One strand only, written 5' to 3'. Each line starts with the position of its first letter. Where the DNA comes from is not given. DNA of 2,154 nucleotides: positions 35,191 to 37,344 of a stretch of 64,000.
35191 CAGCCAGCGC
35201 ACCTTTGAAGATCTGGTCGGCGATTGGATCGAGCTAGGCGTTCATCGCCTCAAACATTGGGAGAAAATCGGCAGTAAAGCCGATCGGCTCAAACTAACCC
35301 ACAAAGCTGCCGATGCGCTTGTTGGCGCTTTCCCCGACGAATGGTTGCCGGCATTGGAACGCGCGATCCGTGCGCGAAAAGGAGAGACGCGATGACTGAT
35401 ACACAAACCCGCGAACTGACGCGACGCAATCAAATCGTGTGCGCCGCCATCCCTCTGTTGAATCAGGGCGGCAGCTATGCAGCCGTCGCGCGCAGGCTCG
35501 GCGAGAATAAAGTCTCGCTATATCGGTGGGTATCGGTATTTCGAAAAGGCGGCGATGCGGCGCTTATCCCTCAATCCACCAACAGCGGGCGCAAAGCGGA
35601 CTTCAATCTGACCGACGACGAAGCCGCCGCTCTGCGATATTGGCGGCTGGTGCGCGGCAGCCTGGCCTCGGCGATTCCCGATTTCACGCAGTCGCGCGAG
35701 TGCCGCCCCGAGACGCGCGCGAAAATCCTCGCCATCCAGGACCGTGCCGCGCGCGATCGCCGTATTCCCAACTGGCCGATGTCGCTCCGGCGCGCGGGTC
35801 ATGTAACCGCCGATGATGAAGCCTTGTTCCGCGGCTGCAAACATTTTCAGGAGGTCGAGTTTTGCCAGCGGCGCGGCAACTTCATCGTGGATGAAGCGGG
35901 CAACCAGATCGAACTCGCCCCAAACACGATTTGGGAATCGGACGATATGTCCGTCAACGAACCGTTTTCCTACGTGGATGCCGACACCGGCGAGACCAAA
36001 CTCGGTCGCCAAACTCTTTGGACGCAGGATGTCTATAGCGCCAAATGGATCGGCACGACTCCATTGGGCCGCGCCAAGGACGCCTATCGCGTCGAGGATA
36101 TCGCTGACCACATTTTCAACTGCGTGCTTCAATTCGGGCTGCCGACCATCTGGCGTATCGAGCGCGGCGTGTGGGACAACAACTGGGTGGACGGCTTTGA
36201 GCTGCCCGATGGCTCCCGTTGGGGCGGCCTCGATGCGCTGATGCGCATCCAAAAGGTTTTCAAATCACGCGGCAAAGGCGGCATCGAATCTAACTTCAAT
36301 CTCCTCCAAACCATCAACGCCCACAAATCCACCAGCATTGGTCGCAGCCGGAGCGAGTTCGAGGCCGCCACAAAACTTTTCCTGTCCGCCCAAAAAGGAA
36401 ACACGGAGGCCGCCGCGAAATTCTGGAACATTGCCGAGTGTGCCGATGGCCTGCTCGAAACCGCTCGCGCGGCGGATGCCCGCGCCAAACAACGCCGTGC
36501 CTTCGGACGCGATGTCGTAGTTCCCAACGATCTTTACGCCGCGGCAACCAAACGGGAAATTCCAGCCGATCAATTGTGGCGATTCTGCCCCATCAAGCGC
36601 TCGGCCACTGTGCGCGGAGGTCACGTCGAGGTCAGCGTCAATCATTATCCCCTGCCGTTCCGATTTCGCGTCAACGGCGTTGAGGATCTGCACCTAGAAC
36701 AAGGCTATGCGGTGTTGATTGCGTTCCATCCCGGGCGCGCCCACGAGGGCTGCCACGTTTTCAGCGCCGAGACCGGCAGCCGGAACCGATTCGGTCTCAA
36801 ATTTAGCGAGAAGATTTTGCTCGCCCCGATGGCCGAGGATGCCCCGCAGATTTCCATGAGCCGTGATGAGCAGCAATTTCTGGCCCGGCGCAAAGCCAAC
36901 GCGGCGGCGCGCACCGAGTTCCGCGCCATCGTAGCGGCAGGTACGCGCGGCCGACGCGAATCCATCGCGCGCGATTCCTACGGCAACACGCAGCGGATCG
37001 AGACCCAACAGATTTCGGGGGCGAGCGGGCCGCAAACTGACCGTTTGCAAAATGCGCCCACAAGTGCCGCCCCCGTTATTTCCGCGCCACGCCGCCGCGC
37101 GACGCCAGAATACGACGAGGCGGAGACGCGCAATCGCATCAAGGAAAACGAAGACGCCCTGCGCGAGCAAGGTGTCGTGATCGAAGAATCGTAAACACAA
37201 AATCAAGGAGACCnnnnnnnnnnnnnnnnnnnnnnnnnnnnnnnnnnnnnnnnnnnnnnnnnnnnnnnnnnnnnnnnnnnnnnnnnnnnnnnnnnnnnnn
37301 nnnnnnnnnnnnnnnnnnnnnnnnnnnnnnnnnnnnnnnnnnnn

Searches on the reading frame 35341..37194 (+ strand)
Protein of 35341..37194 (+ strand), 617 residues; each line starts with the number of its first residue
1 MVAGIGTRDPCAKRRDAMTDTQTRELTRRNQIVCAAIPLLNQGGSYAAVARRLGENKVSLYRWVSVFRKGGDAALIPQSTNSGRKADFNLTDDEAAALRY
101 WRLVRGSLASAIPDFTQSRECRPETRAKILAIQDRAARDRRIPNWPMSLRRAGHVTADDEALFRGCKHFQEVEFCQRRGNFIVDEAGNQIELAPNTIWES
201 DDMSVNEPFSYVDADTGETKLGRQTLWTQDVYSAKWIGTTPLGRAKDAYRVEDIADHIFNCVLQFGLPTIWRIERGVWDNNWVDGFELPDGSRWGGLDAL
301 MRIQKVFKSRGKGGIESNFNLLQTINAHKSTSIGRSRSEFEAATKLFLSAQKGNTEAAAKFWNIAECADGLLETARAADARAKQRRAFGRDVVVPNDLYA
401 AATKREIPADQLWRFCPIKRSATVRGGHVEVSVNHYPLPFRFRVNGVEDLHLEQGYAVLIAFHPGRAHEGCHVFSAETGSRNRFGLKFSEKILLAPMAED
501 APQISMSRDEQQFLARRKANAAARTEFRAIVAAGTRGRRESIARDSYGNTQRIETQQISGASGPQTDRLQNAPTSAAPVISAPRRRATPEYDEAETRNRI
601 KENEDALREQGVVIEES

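Call 23: find_related_loci(query=window:35341-37194:+, collection=genome_contigs, flank=10000)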
Query window:35341-37194:+ (617 aa) in genome_contigs; peptide patterns used: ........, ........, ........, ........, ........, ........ (x = any residue, [..] = any of these).
104 stretches matched a pattern, but none encodes a relative of the query by tblastn (E <= 1e-3).

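Call 26: find_related_loci(query=window:35341-37194:+, collection=viral_contigs, flank=10000)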
Query window:35341-37194:+ (617 aa) in viral_contigs; peptide patterns used: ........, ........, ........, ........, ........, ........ (x = any residue, [..] = any of these).
9 stretches matched a pattern, but none encodes a relative of the query by tblastn (E <= 1e-3).

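Call 58: find_related_loci(query=window:35341-37194:+, collection=metagenome_contigs, flank=10000)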
Query window:35341-37194:+ (617 aa) in metagenome_contigs; peptide patterns used: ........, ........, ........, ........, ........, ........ (x = any residue, [..] = any of these).
228 stretches matched a pattern, but none encodes a relative of the query by tblastn (E <= 1e-3).

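Call 98: search_dna_similar(query=window:35341-37194:+, collection=phages, mode=protein, max_evalue=0.00001, max_rows=10)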
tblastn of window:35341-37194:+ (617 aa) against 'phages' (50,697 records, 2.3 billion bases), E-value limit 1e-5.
No match.

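Call 113: search_solved_structures(query=window:35341-37194:+, max_evalue=1)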
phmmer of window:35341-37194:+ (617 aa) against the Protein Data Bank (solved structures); distinct sequences matched with E-value up to 1: 0.
